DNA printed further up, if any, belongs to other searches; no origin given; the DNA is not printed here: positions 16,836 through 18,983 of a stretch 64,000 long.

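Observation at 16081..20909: Methyltransferase-radical SAM/SPASM fusion and second methyltransferase adjacent to Wzt (with carbohydrate-binding tail) and Wzm: unusual chain-terminating modification machinery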

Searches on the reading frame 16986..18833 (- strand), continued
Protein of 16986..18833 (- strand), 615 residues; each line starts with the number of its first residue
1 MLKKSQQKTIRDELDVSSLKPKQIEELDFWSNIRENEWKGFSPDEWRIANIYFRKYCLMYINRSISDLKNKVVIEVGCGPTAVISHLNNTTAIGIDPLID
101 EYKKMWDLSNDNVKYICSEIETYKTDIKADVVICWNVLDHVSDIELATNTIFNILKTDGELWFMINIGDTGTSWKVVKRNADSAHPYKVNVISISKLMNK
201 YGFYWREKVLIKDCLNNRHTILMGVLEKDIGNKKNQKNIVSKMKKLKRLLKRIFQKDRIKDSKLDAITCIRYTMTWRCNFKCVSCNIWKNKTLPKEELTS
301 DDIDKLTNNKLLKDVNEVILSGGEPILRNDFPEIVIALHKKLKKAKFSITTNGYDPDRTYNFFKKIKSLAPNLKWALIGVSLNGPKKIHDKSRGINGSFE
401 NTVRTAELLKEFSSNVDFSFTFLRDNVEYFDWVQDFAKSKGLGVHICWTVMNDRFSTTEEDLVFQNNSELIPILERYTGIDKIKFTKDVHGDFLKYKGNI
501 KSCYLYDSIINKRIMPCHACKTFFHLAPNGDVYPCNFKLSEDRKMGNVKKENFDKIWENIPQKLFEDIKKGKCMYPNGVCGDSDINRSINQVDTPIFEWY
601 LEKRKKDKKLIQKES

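Call 11: find_encoding_contigs(protein=P0017, flank=10000, max_places=4)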
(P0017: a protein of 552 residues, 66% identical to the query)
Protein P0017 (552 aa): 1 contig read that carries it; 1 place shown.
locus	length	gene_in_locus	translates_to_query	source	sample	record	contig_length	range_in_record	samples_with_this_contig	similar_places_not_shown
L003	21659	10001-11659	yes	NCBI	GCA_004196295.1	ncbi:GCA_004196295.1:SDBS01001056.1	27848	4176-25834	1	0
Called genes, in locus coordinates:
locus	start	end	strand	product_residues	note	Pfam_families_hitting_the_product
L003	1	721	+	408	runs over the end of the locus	PF08421:Methyltransf_13, PF13489:Methyltransf_23, PF08242:Methyltransf_12 (weak), PF08484:Methyltransf_14, PF22674:C2185-like_N (weak)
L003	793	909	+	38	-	-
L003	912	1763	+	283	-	PF01073:3Beta_HSD, PF01370:Epimerase, PF13460:NAD_binding_10 (weak), PF16363:GDP_Man_Dehyd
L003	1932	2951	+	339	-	PF04055:Radical_SAM, PF13186:SPASM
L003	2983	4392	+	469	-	PF02310:B12-binding, PF04055:Radical_SAM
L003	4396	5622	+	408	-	PF04055:Radical_SAM (faint)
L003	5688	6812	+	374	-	PF13489:Methyltransf_23, PF13847:Methyltransf_31 (weak), PF08241:Methyltransf_11, PF13649:Methyltransf_25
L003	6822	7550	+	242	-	PF04989:RMNT_CmcI, PF13578:Methyltransf_24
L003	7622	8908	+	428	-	PF00534:Glycos_transf_1, PF13692:Glyco_trans_1_4, PF13524:Glyco_trans_1_2 (faint)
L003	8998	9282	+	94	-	PF04989:RMNT_CmcI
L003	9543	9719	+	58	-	PF04989:RMNT_CmcI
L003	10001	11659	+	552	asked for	PF00535:Glycos_transf_2, PF13489:Methyltransf_23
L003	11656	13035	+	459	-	PF02310:B12-binding, PF04055:Radical_SAM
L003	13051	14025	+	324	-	PF00535:Glycos_transf_2, PF10111:Glyco_tranf_2_2, PF13641:Glyco_tranf_2_3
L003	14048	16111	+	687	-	PF00535:Glycos_transf_2, PF10111:Glyco_tranf_2_2 (weak), PF13641:Glyco_tranf_2_3, PF01075:Glyco_transf_9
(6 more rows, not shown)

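Call 45: search_protein_representatives(protein=window:16986-18833:-)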
Query: 615 residues. Proteins with E-value up to 0.001 (for the whole library): 13803; up to 1e-10: 2722; up to 1e-30: 21. The best 150 are listed.
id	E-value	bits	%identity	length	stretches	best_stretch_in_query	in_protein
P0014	3.2e-125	435.4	56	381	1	244-591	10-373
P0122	1.6e-95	337.2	60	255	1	7-253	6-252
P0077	5.3e-85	302.5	43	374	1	267-604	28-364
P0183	1.8e-79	284.3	40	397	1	266-612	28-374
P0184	5.3e-78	279.4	41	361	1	260-610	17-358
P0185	4.3e-48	180.6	43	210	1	20-228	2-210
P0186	1.1e-47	179.3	44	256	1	18-219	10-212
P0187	1.2e-43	165.9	28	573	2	274-611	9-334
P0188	2.6e-38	148.3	36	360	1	266-574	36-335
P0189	5.4e-38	147.2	32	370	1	270-575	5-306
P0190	1.9e-37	145.4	40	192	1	266-432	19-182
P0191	1.6e-34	135.8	30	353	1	264-574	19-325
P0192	2.7e-34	135.0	44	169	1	451-614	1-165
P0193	7.1e-34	133.6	31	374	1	240-574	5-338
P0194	1.3e-32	129.4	50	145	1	499-612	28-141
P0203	8.3e-30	120.2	31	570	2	270-577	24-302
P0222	1.1e-27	113.2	30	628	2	267-581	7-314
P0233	5.7e-27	110.8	27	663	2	270-579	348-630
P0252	1.4e-25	106.2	31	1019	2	273-573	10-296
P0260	2.7e-25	105.3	29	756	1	244-573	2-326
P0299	8.8e-24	100.3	27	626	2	262-563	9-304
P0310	1.8e-23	99.3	32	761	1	269-550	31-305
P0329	3.8e-23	98.2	29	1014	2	237-561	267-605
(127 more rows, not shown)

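Call 46: search_protein_families(library=pfam, proteins=[P0187, P0203, P0222, P0233, P0299, P0329, P0252, P0260, P0310], max_evalue=0.00001)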
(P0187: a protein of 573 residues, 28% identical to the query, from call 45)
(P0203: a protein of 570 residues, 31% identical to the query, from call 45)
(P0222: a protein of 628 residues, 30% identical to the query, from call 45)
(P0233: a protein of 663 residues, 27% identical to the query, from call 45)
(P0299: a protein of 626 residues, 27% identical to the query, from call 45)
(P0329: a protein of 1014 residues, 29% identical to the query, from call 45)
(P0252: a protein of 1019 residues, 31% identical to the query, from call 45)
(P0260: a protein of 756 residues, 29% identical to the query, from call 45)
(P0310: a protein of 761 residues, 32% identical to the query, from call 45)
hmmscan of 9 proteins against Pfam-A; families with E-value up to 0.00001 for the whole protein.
P0187 (573 aa): 3 families
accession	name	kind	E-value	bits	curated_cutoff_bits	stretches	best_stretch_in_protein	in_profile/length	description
PF04055.27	Radical_SAM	-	5.9e-15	56.3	29.5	1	12-163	6-164/166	Radical SAM superfamily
PF08241.18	Methyltransf_11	-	6.9e-12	46.3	21.2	1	461-513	43-93/95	Methyltransferase domain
PF13649.12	Methyltransf_25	-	3.8e-07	31.1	27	1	463-511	47-97/97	Methyltransferase domain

P0203 (570 aa): 3 families
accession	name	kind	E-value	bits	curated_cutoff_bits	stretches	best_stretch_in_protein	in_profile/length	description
PF04055.27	Radical_SAM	-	3.8e-13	50.4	29.5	1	31-185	6-166/166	Radical SAM superfamily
PF13489.12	Methyltransf_23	-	8.1e-07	29.3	27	1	392-506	8-116/164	Methyltransferase domain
PF08241.18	Methyltransf_11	-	6.7e-06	27.1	21.2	0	410-505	1-94/95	Methyltransferase domain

P0222 (628 aa): 3 families
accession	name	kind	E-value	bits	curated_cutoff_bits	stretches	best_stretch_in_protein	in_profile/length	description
PF04055.27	Radical_SAM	-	4.4e-33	115.2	29.5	2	330-477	2-162/166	Radical SAM superfamily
PF13353.11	Fer4_12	-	8e-07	29.9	22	0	16-125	13-115/137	4Fe-4S single cluster domain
PF13186.11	SPASM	-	9.1e-06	26.3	21.5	1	254-309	1-66/67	Iron-sulfur cluster-binding domain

P0233 (663 aa): 3 families
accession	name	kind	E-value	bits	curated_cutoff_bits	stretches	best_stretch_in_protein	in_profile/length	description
PF04055.27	Radical_SAM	-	6.6e-53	179.7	29.5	2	351-505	2-165/166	Radical SAM superfamily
PF13186.11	SPASM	-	3e-21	75.9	21.5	2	249-308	1-66/67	Iron-sulfur cluster-binding domain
PF13353.11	Fer4_12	-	2.4e-19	70.4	22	2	354-452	13-115/137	4Fe-4S single cluster domain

P0299 (626 aa): 3 families
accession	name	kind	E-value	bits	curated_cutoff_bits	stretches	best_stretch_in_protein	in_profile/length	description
PF04055.27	Radical_SAM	-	2.3e-27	96.6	29.5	2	334-486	2-165/166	Radical SAM superfamily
PF13353.11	Fer4_12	-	7.6e-09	36.4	22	0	339-406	15-86/137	4Fe-4S single cluster domain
PF13186.11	SPASM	-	1.2e-06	29.1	21.5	1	262-302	1-47/67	Iron-sulfur cluster-binding domain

P0329 (1014 aa): 5 families
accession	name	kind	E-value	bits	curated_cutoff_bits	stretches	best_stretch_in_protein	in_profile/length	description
PF04055.27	Radical_SAM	-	6.3e-27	95.2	29.5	2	301-465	1-159/166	Radical SAM superfamily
PF13692.12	Glyco_trans_1_4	-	1.2e-26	94.1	27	1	14-151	2-142/142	Glycosyl transferases group 1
PF13186.11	SPASM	-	1.2e-16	61.2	21.5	1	923-984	1-66/67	Iron-sulfur cluster-binding domain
PF00534.26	Glycos_transf_1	-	4.5e-11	43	26.4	1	37-164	35-171/172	Glycosyl transferases group 1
PF13524.12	Glyco_trans_1_2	-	1.8e-08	34.9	25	1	44-179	10-142/144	Glycosyl transferase-like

P0252 (1019 aa): 4 families
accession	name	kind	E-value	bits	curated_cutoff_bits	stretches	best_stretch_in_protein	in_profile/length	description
PF04055.27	Radical_SAM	-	2.8e-58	197.2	29.5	3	678-842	1-165/166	Radical SAM superfamily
PF02310.24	B12-binding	-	1.2e-13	51.4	32.1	1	488-612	7-119/121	B12 binding domain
PF13186.11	SPASM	-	4.8e-11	43.2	21.5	1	243-299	1-66/67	Iron-sulfur cluster-binding domain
PF13353.11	Fer4_12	-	6.4e-10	39.9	22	0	13-82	13-86/137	4Fe-4S single cluster domain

P0260 (756 aa): 2 families
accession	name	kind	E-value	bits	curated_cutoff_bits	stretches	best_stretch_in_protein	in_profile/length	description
PF04230.19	PS_pyruv_trans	-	1.4e-17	65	25.3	1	402-700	2-270/280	Polysaccharide pyruvyl transferase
PF04055.27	Radical_SAM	-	1.8e-15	58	29.5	1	30-180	2-151/166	Radical SAM superfamily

P0310 (761 aa): 2 families
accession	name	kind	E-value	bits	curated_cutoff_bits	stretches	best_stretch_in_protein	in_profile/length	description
PF04055.27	Radical_SAM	-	2.9e-18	67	29.5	1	35-200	2-159/166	Radical SAM superfamily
PF04230.19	PS_pyruv_trans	-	3.9e-12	47.1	25.3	1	412-718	2-277/280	Polysaccharide pyruvyl transferase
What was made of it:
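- On Conserved MTase-rSAM fusion protein family: Only distant proteins (28-31% identity) show the reverse order, rSAM then MTase (call 46).
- Distant relatives are fused to an MTase (P0187, P0203), to polysaccharide pyruvyl transferase (P0260, P0310) and to GT4 (P0329): call 46. Independent rSAM-MTase fusions exist in distant relatives (call 46), so a covalent pairing is tolerated.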
